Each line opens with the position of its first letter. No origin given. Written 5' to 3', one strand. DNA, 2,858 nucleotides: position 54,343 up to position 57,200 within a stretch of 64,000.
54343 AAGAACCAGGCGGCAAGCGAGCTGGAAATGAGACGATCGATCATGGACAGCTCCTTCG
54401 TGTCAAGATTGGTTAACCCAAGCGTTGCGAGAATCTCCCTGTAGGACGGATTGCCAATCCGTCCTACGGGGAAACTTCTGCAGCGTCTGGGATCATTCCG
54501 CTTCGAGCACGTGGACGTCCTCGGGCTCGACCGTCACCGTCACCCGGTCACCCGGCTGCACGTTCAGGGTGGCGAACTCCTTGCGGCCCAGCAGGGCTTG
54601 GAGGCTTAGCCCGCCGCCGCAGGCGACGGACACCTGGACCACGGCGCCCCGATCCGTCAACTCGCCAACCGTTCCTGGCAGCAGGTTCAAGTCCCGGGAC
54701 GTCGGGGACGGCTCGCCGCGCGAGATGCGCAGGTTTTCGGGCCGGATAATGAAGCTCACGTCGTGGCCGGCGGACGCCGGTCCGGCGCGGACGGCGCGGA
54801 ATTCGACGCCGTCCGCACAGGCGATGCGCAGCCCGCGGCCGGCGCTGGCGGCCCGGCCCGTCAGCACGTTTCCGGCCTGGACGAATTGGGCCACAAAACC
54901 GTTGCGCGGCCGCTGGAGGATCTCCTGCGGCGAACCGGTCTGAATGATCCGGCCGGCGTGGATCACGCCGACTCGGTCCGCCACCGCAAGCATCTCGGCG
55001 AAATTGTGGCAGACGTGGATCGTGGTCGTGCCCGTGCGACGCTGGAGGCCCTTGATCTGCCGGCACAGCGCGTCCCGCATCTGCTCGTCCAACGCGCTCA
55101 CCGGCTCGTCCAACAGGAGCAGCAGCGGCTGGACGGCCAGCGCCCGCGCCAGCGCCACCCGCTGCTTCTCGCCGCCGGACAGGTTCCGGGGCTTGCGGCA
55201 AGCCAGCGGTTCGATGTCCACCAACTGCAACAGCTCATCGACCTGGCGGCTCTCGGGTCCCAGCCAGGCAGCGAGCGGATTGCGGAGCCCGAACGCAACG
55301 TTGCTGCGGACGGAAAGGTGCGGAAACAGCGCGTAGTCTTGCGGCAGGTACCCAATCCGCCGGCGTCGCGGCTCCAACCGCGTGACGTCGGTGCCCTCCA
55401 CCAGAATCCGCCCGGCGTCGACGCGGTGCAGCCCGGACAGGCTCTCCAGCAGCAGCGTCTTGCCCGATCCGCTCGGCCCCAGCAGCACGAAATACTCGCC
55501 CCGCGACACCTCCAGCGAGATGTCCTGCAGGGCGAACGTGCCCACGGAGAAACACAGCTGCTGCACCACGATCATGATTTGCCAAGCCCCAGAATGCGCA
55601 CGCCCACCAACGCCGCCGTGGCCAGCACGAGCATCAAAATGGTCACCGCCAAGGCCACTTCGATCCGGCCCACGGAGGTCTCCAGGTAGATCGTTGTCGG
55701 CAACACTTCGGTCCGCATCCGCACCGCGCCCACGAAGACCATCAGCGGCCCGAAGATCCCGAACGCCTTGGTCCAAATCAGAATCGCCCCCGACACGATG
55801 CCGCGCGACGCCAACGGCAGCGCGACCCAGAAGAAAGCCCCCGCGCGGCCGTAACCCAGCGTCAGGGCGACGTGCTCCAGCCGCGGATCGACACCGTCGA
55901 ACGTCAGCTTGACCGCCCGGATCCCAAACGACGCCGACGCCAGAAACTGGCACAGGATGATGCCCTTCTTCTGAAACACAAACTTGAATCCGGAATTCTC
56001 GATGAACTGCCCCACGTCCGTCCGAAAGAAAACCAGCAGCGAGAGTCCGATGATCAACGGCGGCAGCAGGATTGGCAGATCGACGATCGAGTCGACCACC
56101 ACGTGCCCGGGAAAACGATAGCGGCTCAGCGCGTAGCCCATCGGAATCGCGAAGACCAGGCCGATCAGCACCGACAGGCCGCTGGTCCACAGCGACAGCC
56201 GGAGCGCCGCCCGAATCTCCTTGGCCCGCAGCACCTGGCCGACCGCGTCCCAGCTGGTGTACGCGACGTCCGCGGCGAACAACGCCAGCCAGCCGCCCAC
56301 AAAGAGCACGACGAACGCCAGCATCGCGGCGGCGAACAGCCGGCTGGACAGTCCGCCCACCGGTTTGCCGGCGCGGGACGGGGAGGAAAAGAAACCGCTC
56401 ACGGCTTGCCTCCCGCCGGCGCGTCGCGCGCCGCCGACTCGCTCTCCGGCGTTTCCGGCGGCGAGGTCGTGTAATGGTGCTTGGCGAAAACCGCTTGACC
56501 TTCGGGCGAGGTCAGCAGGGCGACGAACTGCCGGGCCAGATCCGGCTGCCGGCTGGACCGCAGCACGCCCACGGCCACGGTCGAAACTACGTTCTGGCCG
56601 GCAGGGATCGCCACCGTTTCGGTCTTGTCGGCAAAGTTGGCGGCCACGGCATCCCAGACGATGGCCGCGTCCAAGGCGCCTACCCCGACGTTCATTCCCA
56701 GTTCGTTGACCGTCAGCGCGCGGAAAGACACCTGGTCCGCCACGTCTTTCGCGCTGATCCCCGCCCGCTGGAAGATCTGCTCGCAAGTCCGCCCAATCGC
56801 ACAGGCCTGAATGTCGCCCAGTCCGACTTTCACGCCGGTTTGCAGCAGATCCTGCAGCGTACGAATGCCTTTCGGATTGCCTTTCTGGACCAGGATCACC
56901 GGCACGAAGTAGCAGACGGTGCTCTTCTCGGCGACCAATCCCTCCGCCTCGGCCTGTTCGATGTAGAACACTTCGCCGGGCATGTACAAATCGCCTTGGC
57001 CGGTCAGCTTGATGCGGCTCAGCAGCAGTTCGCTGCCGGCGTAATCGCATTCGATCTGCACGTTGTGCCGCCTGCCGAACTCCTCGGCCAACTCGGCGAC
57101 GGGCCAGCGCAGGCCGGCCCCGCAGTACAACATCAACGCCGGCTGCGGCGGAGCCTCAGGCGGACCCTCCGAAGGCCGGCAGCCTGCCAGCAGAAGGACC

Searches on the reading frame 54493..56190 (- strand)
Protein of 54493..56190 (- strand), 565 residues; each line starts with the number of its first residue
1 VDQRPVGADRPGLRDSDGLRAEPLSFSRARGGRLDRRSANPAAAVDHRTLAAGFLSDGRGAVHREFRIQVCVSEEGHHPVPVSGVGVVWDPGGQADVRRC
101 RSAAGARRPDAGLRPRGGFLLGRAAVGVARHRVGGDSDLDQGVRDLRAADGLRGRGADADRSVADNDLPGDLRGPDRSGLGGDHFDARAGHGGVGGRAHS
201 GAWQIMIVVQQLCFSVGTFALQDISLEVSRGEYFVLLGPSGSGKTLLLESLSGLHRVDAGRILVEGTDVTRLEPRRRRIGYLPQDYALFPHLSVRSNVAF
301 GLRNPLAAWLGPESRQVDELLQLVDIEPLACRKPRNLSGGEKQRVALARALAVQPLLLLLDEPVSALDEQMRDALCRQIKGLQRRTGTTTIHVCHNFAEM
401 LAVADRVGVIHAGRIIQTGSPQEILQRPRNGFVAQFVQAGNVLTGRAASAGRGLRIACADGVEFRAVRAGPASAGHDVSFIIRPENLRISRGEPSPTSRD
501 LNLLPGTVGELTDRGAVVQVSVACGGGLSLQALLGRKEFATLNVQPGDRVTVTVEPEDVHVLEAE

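Call 88: search_protein_families(library=pfam, proteins=[window:54493-56190:-], max_evalue=0.001)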
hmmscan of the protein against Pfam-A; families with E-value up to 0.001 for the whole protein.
window:54493-56190:- (565 aa): 6 families
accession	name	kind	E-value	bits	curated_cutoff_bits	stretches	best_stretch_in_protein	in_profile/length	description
PF00005.33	ABC_tran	-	9.8e-36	123.8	25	1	221-364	1-136/137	ABC transporter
PF08402.16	TOBE_2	-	2.6e-12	47.1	21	1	481-562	2-76/76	TOBE domain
PF03459.23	TOBE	-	2.7e-12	47.2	22.3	1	501-561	4-64/64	TOBE domain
PF02463.25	SMC_N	-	4.5e-07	30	40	1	318-407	124-209/220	RecF/RecN/SMC N terminal domain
PF13304.12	AAA_21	-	3.1e-05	24.6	27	0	235-276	3-36/304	AAA domain, putative AbiEii toxin, Type IV TA system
PF13191.12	AAA_16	-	0.00015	22.7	32.6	0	228-252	19-45/167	AAA ATPase domain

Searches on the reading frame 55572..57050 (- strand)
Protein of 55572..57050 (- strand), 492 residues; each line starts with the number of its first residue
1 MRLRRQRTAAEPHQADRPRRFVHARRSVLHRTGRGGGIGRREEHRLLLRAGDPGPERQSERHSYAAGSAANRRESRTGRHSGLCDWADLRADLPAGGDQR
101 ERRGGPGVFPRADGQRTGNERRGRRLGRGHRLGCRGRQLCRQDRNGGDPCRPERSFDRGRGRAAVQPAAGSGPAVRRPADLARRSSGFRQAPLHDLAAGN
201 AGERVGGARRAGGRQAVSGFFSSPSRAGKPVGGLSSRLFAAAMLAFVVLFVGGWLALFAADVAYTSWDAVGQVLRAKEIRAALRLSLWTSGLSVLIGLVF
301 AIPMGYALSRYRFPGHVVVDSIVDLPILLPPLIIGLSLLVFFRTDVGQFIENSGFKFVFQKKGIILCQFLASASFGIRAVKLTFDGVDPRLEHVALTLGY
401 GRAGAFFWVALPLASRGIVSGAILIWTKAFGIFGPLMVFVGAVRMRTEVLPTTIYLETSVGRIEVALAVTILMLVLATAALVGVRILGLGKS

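Call 89: search_protein_families(library=pfam, proteins=[window:55572-57050:-], max_evalue=0.001)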
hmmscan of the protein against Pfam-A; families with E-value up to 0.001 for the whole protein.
window:55572-57050:- (492 aa): 1 family
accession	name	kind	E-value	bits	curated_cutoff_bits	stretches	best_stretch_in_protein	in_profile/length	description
PF00528.27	BPD_transp_1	-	8.2e-07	29.4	26.4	1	299-487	3-178/184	Binding-protein-dependent transport system inner membrane component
